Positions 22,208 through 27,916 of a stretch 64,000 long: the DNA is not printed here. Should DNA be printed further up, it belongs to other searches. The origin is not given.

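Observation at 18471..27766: Tandem operon of two giant secreted alpha-glucan enzymes (1802-aa GH13 then 1275-aa GH57-like) studded with repeated W-DNNGG-NY CBM-like modules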

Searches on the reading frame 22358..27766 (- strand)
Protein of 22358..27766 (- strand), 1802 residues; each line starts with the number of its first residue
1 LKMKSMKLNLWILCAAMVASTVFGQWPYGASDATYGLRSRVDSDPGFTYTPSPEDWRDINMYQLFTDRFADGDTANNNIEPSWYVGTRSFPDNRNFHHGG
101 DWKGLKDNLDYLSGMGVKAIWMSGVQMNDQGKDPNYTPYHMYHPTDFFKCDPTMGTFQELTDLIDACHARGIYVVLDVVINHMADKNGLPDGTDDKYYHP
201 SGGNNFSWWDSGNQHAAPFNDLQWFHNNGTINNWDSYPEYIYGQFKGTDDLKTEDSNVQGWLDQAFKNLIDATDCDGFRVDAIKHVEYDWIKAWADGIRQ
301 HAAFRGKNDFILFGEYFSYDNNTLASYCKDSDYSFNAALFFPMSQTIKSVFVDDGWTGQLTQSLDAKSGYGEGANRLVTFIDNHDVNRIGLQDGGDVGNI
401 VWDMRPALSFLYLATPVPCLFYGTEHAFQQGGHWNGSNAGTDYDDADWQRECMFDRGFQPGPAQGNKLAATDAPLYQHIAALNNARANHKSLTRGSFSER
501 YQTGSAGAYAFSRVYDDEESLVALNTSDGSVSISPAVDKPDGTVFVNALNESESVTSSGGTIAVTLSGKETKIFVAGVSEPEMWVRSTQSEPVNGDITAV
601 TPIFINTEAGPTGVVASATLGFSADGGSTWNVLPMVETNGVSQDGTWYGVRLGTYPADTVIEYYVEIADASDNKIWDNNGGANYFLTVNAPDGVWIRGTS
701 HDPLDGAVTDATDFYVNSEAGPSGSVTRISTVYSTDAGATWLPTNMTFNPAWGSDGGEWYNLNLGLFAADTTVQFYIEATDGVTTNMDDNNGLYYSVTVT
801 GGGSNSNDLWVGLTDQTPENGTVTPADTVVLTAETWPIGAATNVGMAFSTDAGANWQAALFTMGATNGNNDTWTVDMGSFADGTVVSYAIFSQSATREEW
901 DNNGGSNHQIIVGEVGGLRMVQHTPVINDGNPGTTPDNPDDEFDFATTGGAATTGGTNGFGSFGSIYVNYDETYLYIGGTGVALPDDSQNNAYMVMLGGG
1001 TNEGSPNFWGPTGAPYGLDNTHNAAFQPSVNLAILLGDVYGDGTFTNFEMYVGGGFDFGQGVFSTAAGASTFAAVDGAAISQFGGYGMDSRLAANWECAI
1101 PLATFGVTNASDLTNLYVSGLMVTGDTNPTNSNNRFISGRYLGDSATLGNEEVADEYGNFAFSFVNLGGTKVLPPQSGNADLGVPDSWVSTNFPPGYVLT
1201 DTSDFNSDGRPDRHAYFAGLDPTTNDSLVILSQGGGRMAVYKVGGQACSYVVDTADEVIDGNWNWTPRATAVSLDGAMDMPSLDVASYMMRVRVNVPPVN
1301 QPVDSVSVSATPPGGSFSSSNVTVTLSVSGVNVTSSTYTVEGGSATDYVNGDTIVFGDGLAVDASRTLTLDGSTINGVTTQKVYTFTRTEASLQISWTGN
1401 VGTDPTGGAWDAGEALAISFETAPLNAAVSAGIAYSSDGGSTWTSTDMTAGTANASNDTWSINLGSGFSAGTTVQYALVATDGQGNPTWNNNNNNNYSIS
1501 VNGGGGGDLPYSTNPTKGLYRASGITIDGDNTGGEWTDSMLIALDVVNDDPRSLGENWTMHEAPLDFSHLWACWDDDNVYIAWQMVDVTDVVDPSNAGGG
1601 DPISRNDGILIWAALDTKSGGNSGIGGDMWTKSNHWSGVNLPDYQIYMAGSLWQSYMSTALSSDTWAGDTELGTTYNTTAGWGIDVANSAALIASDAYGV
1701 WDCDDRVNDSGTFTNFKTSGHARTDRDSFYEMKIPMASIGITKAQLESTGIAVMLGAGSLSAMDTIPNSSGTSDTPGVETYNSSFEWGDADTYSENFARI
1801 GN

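Call 5: search_protein_families(library=pfam, proteins=[window:22358-27766:-], max_evalue=0.1)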
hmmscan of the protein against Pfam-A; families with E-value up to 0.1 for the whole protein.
window:22358-27766:- (1802 aa): 6 families
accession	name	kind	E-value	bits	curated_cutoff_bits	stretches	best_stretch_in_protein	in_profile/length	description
PF00128.31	Alpha-amylase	-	4.1e-44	152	22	1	63-490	1-425/446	Alpha amylase, catalytic domain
PF00686.25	CBM_20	-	5.1e-07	29.9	23.3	1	1448-1501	38-89/97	Starch binding domain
PF21471.3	Reelin_subrepeat-B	-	9.2e-05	22.7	27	0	1429-1489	58-119/127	Reelin subrepeat B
PF02012.26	BNR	-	0.00055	20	27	0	733-741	2-10/12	BNR/Asp-box repeat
PF16657.11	Malt_amylase_C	-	0.00076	19.9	27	1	507-570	12-72/75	Maltogenic Amylase, C-terminal domain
PF24316.1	Tli3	-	0.0022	18.8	27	0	1426-1455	79-108/129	T6SS Tli3 immunity protein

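Call 6: search_protein_families(library=ncbifam, proteins=[window:22358-27766:-], max_evalue=0.1)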
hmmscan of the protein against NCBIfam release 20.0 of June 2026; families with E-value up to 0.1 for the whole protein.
window:22358-27766:- (1802 aa): 36 families (the best 25 are shown)
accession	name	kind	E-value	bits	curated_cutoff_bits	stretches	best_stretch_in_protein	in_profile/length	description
NF006969.0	PRK09441.1-2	equivalog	9.8e-28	97.2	382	2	249-425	200-367/483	alpha-amylase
NF007060.0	PRK09505.2-5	equivalog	3.1e-27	94.9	790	1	50-183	185-322/690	alpha-amylase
NF006970.0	PRK09441.1-3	equivalog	2.1e-23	82.8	516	1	102-422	57-353/466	alpha-amylase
NF007052.0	PRK09505.1-2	equivalog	2.5e-22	78.8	749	1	48-184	178-317/677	alpha-amylase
NF007059.0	PRK09505.2-4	equivalog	1.5e-21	76.3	865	1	54-184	184-317/683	alpha-amylase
NF007058.0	PRK09505.2-3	equivalog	2.2e-20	72.4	897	1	50-184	201-338/742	alpha-amylase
NF008051.0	PRK10785.1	equivalog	2.5e-20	72.2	568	1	56-575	118-605/607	maltodextrin glucosidase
NF007054.0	PRK09505.1-4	equivalog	2.1e-19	69.3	1385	1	48-184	178-317/676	alpha-amylase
NF007057.0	PRK09505.2-2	equivalog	2.2e-19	69.1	931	1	53-184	193-327/694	alpha-amylase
NF007051.0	PRK09505.1-1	equivalog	2.9e-19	68.6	864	1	53-184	193-327/686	alpha-amylase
NF007053.0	PRK09505.1-3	equivalog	1.2e-18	66.6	1269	1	51-234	183-378/687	alpha-amylase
NF007055.0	PRK09505.1-6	equivalog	1.3e-18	66.6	1458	1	48-184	177-316/675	alpha-amylase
NF006971.0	PRK09441.1-4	equivalog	1.1e-17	64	781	2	249-426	202-370/484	alpha-amylase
NF041090.1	Cyc-maltodext_AglB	equivalog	2.2e-17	63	540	1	60-451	9-354/470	cyclomaltodextrinase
NF006972.0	PRK09441.1-5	equivalog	6.4e-17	61.2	804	2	209-424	194-396/514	alpha-amylase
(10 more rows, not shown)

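Call 11: search_solved_structures(query=window:22358-27757:-, max_evalue=0.01)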
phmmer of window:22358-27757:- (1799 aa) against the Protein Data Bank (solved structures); distinct sequences matched with E-value up to 0.01: 249 (the best 60 are shown).
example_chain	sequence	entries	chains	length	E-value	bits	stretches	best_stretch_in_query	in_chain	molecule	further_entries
1cyg_A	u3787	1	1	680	6.4e-40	139.7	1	58-594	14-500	CYCLODEXTRIN GLUCANOTRANSFERASE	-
1i75_A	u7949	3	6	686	4.5e-38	133.6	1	57-430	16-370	CYCLODEXTRIN GLUCANOTRANSFERASE | Cyclomaltodextrin glucanotransferase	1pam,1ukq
1dtu_A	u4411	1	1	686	1.2e-37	132.1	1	57-429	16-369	PROTEIN (CYCLODEXTRIN GLYCOSYLTRANSFERASE)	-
1v3k_A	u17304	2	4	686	1.3e-37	132.1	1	57-430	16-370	Cyclomaltodextrin glucanotransferase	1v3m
1v3j_A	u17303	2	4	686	2.1e-37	131.3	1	57-430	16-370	Cyclomaltodextrin glucanotransferase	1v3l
1uks_A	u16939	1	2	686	3.5e-37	130.6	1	57-430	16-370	Cyclomaltodextrin glucanotransferase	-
1cgx_A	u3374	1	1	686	3.5e-37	130.6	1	57-429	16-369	CYCLOMALTODEXTRIN GLUCANOTRANSFERASE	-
1ukt_A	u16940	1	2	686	3.6e-37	130.6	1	57-430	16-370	Cyclomaltodextrin glucanotransferase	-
1d7f_A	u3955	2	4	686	4.4e-37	130.3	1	57-430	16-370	CYCLODEXTRIN GLUCANOTRANSFERASE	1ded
1cgw_A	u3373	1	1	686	4.5e-37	130.2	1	57-429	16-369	CYCLOMALTODEXTRIN GLUCANOTRANSFERASE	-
1cdg_A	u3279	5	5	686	5e-37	130.1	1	57-429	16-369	CYCLODEXTRIN GLYCOSYL-TRANSFERASE | CYCLODEXTRIN GLYCOSYLTRANSFERASE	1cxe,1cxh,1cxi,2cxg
1cgv_A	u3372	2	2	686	6.1e-37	129.8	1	57-429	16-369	CYCLOMALTODEXTRIN GLUCANOTRANSFERASE | CYCLODEXTRIN GLYCOSYLTRANSFERASE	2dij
43wj_A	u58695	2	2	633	6.6e-37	129.7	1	48-546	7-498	Alpha-amylase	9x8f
1tcm_A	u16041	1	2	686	6.9e-37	129.6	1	57-429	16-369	CYCLODEXTRIN GLYCOSYLTRANSFERASE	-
1kck_A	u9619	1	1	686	7.4e-37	129.5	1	57-429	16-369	CYCLODEXTRIN GLYCOSYLTRANSFERASE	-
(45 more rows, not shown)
